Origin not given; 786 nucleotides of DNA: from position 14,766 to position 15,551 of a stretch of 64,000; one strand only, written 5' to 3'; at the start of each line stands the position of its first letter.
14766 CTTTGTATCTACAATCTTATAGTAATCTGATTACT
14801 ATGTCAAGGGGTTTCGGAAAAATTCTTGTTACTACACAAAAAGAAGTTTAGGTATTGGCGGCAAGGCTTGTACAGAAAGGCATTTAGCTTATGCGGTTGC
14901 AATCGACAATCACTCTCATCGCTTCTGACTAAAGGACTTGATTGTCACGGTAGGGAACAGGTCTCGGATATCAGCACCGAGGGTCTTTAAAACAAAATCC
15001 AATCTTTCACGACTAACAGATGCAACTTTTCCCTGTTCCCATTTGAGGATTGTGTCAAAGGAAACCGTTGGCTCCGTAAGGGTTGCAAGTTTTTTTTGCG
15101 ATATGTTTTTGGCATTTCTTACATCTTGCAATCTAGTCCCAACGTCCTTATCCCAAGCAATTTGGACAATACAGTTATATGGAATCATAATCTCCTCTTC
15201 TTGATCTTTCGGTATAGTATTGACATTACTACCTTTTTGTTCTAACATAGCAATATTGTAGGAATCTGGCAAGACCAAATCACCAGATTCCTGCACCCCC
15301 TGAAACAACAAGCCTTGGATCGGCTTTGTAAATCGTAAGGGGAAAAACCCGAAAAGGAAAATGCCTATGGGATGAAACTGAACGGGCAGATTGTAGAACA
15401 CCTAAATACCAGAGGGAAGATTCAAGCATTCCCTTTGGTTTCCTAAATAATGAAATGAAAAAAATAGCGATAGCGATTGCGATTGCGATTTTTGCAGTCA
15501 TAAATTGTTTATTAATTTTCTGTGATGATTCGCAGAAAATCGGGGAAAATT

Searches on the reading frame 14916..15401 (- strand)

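Call 76: search_protein_families(library=pfam, max_evalue=0.001, proteins=[window:14916-15401:-])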
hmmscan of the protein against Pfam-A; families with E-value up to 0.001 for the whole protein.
window:14916-15401:- (161 aa): 3 families
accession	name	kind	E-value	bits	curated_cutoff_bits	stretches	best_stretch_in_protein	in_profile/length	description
PF01381.28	HTH_3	-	9.8e-06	26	23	1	91-148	1-55/55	Helix-turn-helix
PF13443.12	HTH_26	-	3.7e-05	24.3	22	1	90-149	1-58/63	Cro/C1-type HTH DNA-binding domain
PF13560.12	HTH_31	-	0.00018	22.2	27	1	87-144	2-57/64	Helix-turn-helix domain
